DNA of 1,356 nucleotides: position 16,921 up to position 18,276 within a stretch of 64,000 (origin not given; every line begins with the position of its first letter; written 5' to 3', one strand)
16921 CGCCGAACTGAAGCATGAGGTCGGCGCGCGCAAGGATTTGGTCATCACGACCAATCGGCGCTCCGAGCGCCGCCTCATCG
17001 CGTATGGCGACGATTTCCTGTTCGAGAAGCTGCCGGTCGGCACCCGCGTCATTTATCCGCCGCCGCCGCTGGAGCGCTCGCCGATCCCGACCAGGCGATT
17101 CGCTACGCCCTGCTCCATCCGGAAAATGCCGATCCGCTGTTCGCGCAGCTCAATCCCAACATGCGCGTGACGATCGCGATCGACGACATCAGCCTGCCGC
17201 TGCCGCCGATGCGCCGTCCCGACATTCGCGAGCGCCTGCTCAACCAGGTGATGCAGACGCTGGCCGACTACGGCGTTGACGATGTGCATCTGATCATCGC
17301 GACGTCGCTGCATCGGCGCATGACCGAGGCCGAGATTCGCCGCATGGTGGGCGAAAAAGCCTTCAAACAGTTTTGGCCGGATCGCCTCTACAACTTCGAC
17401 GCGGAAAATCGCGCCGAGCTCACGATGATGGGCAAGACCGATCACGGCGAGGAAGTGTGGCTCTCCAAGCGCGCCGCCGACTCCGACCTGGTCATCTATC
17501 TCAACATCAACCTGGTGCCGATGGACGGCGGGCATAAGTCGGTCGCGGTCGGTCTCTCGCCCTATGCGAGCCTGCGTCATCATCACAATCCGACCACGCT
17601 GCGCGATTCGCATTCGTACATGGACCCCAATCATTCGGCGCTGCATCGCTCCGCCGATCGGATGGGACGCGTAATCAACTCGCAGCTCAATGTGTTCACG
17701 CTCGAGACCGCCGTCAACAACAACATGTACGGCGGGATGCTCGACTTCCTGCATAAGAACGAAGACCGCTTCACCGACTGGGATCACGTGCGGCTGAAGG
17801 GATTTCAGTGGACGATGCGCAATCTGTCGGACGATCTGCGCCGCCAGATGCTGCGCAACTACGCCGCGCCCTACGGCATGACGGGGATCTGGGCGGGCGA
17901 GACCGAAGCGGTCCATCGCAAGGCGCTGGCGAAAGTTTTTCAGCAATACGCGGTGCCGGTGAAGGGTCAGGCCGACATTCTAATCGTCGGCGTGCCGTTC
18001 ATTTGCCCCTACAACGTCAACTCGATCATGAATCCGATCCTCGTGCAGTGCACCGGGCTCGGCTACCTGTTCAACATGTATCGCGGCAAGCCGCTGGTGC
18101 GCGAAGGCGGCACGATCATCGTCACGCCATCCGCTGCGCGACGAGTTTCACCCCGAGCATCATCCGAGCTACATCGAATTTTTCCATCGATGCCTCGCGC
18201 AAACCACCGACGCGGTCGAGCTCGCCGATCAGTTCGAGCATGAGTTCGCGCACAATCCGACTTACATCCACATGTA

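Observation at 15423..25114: Co-directional lipid-remodelling block behind a TetR gene: HAD-IB, LarA-like, ElbD-like megaenzyme, PLC/P1-fold protein, Cys-phosphatase, phosphatidylcholine synthase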

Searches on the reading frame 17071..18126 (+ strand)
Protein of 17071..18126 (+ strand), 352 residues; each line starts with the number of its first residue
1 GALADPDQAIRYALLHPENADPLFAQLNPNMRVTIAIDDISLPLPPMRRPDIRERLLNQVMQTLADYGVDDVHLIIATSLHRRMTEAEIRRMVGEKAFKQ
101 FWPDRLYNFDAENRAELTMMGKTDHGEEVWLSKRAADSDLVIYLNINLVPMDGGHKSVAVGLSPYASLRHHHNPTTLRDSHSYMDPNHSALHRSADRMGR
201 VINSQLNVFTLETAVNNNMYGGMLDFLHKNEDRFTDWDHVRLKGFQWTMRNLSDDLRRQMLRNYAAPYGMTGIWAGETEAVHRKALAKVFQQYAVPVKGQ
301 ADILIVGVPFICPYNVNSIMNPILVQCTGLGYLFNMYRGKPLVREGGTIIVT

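Call 36: search_protein_representatives(protein=window:17071-18126:+)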
Query: 352 residues. Proteins with E-value up to 0.001 (for the whole library): 1611; up to 1e-10: 677; up to 1e-30: 194. The best 150 are listed.
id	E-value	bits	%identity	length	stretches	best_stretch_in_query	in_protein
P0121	3.6e-137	473.5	63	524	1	3-351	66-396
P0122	3.2e-131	454.0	56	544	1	3-351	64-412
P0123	1.1e-119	416.0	53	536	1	3-350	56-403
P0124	3.3e-115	401.3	51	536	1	7-352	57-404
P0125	9.5e-106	370.2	54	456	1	31-351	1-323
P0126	2.0e-103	362.6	86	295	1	3-188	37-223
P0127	3.2e-100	352.0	47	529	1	7-350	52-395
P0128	8.9e-99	347.3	70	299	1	6-251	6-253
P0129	2.7e-97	342.4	46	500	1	3-351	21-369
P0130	5.6e-89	315.0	43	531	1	10-352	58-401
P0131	3.1e-79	283.0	51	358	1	31-299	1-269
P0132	5.1e-78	279.0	51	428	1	3-279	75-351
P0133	5.4e-77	275.6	63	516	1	2-204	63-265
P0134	7.6e-77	275.1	47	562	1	4-297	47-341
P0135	2.6e-76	273.4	41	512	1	2-351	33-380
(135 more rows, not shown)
